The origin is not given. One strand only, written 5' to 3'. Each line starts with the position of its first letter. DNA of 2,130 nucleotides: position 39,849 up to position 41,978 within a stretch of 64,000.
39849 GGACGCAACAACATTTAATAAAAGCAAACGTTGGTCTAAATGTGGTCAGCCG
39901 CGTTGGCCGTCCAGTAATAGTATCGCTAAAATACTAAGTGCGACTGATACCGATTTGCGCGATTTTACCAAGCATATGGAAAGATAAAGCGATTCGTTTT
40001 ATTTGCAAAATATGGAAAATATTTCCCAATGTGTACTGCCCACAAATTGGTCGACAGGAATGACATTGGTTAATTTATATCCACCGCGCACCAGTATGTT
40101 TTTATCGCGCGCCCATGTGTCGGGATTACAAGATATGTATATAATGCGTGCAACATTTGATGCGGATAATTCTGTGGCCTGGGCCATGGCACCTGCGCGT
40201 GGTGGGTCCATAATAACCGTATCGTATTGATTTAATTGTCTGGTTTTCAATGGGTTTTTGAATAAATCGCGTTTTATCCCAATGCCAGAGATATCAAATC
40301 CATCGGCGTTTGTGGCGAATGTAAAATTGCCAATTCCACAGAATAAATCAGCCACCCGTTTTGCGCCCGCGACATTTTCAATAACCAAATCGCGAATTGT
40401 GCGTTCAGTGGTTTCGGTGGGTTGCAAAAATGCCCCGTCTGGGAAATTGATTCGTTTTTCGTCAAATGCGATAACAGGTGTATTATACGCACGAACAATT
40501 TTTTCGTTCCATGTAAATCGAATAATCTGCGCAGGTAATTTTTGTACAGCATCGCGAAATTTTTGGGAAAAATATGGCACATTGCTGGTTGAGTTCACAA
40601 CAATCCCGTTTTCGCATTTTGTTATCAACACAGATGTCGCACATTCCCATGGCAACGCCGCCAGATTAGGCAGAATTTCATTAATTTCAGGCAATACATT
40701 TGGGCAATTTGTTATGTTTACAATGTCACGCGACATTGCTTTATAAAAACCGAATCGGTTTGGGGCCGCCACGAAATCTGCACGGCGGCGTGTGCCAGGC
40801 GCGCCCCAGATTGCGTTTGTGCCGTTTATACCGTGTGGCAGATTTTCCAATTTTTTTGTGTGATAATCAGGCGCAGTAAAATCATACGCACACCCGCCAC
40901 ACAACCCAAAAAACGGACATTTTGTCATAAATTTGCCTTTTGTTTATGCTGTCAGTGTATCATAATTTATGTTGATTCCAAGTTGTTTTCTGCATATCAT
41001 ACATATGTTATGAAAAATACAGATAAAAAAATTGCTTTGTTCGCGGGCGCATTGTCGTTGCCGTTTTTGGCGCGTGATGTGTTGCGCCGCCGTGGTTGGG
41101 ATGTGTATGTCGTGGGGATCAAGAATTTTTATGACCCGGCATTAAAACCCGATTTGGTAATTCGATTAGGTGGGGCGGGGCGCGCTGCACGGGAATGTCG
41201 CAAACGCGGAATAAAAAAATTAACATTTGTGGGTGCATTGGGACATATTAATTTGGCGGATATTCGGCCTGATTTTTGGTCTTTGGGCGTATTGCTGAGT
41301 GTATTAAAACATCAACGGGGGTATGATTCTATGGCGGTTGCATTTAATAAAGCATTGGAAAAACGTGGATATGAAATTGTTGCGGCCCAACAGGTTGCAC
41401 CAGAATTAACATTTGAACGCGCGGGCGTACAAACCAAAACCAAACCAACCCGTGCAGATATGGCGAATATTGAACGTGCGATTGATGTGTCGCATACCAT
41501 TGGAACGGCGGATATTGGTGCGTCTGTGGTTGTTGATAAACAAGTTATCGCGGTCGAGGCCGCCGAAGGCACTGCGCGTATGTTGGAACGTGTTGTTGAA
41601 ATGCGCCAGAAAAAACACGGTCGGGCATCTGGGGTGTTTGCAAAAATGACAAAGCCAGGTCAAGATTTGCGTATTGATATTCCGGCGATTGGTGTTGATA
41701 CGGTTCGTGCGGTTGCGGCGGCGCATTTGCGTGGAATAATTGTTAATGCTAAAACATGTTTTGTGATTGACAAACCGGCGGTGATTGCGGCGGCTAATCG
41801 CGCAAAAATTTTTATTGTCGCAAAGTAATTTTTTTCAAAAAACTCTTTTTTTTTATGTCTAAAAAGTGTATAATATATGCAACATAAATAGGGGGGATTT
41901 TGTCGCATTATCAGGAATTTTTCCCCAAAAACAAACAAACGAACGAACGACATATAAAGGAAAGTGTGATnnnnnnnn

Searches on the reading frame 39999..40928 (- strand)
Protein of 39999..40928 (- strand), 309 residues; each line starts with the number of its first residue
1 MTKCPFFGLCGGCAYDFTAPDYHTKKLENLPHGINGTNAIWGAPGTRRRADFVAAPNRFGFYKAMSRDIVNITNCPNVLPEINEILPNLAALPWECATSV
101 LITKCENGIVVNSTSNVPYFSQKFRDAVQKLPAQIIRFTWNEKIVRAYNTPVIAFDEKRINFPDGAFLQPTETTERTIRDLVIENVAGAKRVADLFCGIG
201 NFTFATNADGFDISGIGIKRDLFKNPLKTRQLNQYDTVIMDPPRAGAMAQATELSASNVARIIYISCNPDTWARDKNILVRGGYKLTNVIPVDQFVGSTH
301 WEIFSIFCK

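Call 14: search_protein_families(library=pfam, proteins=[window:39999-40928:-], max_evalue=0.001)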
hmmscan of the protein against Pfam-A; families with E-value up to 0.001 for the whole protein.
window:39999-40928:- (309 aa): 1 family
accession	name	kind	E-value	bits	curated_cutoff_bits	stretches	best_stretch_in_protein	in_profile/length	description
PF05958.17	tRNA_U5-meth_tr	-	1.5e-14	54.3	23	1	227-302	274-349/357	tRNA (Uracil-5-)-methyltransferase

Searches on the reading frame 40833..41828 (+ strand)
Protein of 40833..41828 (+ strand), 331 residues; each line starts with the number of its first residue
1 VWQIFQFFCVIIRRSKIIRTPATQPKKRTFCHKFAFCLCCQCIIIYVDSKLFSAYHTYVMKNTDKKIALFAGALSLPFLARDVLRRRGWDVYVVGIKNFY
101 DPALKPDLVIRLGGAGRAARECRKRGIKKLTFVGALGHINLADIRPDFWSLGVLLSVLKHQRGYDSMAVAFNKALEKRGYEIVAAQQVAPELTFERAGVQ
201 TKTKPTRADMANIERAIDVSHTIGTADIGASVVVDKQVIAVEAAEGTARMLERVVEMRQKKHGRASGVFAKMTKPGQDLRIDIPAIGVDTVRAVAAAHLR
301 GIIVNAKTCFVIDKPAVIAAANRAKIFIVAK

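Call 14: search_protein_families(library=pfam, proteins=[window:40833-41828:+], max_evalue=0.001)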
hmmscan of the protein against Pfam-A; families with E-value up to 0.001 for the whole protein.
window:40833-41828:+ (331 aa): 2 families
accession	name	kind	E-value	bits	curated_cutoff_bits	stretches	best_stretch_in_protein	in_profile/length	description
PF06230.17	LpxI_C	-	1.5e-37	128.9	25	1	197-329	2-131/131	LpxI C-terminal domain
PF17930.7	LpxI_N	-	6.7e-17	62.1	25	1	66-192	1-129/129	LpxI N-terminal domain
